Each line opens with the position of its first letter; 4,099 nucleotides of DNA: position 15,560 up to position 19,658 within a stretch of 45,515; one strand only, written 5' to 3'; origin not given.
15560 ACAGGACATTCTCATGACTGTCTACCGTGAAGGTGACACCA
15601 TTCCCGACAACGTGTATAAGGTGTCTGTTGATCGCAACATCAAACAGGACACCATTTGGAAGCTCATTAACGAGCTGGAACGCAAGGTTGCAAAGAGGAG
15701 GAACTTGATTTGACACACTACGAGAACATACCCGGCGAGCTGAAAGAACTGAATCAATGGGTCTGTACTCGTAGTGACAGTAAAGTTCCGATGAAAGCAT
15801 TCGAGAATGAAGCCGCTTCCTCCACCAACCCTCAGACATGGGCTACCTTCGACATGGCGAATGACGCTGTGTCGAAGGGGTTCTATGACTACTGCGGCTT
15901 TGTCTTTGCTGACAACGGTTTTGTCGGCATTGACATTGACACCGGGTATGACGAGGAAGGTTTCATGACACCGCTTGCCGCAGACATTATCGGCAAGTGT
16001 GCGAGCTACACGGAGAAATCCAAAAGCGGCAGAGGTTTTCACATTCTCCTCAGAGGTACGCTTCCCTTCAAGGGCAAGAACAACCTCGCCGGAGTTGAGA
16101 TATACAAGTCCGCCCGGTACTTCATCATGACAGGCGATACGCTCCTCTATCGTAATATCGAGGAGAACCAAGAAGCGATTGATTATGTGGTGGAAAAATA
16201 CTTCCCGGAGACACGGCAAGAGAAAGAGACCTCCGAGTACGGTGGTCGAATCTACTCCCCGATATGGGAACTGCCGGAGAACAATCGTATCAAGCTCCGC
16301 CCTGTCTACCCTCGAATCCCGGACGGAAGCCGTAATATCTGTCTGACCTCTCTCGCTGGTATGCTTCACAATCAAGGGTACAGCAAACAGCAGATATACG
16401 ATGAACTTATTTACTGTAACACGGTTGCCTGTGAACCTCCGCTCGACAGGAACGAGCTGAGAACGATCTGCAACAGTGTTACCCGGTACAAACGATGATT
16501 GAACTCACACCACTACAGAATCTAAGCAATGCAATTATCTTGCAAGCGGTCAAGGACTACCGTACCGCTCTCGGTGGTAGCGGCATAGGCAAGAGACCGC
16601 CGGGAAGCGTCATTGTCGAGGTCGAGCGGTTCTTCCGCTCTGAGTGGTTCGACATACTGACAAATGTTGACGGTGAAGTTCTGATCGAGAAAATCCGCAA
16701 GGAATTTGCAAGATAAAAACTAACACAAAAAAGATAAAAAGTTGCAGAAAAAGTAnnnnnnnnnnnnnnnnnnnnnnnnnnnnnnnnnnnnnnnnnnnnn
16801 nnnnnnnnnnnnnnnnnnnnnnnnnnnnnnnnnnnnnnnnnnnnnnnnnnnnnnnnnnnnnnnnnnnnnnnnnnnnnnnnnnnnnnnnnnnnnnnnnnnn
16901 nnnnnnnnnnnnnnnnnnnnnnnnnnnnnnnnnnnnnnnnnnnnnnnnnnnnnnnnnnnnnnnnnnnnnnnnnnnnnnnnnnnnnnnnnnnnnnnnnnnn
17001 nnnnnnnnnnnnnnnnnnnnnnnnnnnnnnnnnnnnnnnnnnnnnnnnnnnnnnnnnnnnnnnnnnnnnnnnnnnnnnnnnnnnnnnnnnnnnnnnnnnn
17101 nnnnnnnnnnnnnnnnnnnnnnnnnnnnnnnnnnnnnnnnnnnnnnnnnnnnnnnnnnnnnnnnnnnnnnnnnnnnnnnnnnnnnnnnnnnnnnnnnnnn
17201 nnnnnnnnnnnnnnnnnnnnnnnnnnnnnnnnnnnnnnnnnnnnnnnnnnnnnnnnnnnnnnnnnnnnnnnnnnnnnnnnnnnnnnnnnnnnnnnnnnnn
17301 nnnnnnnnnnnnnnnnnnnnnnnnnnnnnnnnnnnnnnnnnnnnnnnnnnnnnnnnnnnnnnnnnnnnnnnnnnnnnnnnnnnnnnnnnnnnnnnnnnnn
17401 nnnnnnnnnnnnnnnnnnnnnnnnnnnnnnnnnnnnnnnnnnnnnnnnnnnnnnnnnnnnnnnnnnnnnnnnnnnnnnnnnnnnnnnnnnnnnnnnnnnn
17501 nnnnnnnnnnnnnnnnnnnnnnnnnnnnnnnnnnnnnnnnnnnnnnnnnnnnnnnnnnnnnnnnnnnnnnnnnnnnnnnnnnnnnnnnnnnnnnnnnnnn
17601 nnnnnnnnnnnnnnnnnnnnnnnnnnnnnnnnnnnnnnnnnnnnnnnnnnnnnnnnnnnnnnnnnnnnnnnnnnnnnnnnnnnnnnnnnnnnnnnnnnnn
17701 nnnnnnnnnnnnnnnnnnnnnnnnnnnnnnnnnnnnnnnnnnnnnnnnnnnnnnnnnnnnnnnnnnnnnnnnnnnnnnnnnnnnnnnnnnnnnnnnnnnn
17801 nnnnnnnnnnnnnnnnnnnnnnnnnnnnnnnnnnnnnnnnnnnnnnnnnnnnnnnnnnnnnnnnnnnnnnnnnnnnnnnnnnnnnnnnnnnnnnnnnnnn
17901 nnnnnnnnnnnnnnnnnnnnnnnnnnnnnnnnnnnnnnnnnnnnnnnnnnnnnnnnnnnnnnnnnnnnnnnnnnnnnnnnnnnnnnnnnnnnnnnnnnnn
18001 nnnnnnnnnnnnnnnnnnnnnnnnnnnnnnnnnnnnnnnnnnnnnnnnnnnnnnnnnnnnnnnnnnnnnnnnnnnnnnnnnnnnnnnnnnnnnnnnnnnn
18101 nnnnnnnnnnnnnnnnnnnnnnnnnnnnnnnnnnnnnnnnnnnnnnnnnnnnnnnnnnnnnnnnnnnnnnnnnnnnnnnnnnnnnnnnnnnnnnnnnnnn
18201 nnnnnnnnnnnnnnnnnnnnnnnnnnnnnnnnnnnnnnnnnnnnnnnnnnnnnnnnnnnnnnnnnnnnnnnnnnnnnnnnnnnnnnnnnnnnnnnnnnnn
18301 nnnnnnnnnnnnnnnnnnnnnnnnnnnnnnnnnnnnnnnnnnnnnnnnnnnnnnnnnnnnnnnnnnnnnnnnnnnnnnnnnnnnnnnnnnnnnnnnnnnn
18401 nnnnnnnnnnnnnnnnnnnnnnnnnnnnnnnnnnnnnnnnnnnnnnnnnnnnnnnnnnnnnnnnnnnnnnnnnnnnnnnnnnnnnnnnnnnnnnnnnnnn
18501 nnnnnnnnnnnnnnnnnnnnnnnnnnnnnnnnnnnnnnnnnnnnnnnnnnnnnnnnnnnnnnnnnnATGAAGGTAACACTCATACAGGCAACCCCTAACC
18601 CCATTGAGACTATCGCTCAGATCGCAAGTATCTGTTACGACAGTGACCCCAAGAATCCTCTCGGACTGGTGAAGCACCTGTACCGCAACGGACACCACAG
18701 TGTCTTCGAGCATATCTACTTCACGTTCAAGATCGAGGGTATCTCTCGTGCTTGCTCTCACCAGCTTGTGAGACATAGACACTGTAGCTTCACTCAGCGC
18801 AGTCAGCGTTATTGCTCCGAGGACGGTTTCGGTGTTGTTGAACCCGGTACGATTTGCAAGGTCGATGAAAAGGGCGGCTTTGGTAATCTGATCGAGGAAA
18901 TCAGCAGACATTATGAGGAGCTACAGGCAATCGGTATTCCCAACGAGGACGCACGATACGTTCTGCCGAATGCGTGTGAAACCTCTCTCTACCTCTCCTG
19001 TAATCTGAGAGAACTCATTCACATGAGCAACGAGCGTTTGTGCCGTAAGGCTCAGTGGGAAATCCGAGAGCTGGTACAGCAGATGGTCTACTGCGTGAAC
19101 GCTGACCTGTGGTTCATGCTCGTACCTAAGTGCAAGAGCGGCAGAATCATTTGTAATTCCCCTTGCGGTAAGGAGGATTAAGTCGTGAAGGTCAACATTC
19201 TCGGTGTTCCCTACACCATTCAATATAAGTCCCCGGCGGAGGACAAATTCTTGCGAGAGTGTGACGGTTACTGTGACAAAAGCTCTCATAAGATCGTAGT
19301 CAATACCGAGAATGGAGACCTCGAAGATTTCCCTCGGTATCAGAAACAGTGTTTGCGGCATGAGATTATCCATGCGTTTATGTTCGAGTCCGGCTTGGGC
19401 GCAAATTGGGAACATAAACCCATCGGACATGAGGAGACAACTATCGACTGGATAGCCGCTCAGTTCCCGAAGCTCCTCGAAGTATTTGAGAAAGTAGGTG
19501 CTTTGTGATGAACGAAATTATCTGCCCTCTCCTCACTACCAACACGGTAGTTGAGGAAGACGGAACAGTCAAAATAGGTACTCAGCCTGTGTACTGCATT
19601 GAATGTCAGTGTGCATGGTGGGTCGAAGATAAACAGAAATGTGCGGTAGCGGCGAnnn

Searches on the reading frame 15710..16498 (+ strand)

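Call 34: search_protein_families(library=phrogs, proteins=[window:15710-16498:+], max_evalue=0.01)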
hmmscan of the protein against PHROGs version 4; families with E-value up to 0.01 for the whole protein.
window:15710-16498:+ (262 aa): 8 families
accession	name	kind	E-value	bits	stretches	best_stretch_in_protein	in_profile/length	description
phrog_1829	-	DNA, RNA and nucleotide metabolism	3.3e-44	152.2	1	3-175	2-190/772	DNA primase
phrog_13901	-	DNA, RNA and nucleotide metabolism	2.7e-43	149.4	1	2-175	6-191/341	DNA primase/helicase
phrog_3022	-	DNA, RNA and nucleotide metabolism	6.9e-31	108.4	1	3-171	5-190/788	DNA primase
phrog_8643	-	DNA, RNA and nucleotide metabolism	8.3e-25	88.6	1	6-144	36-170/179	DNA polymerase/primase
phrog_15962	-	DNA, RNA and nucleotide metabolism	1.3e-15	57.8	1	45-144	87-187/835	DNA primase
phrog_695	-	DNA, RNA and nucleotide metabolism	5.6e-08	33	1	66-259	64-266/704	DNA polymerase/primase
phrog_1883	-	DNA, RNA and nucleotide metabolism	0.00022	20.7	1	200-261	189-249/756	DNA helicase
phrog_35045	-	DNA, RNA and nucleotide metabolism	0.00024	20.5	1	34-169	46-185/826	DNA primase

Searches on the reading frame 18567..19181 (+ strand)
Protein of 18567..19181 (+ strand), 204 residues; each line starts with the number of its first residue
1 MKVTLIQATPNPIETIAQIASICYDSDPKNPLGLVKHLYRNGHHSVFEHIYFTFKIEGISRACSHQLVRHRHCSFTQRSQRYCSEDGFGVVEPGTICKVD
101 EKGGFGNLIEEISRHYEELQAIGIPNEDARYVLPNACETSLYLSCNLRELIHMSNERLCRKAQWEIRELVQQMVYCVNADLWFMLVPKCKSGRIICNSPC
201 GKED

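Call 34: search_protein_families(library=phrogs, proteins=[window:18567-19181:+], max_evalue=0.01)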
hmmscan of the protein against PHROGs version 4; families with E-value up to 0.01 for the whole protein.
window:18567-19181:+ (204 aa): 4 families
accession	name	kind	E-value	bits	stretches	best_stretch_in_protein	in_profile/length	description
phrog_85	-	DNA, RNA and nucleotide metabolism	1.1e-51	177.3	1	1-173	371-568/866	thymidylate synthase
phrog_22708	-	DNA, RNA and nucleotide metabolism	1.4e-13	51.8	1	34-87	74-128/242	thymidylate synthase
phrog_10644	-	DNA, RNA and nucleotide metabolism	2.2e-12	48.4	1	114-179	80-145/160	thymidylate synthase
phrog_35637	-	DNA, RNA and nucleotide metabolism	4.4e-11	43.4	1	37-177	122-264/366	thymidylate synthase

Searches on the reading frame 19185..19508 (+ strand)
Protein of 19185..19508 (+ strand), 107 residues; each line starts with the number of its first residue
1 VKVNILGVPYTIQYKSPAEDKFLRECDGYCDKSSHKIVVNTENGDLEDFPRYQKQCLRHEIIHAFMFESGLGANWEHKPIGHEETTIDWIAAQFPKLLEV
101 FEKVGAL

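Call 34: search_protein_families(library=phrogs, proteins=[window:19185-19508:+], max_evalue=0.01)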
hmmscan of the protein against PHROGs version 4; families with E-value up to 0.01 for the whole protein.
window:19185-19508:+ (107 aa): 1 family
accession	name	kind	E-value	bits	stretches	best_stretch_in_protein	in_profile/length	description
phrog_1233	-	unknown function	5.6e-23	82.6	1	1-104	10-107/306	-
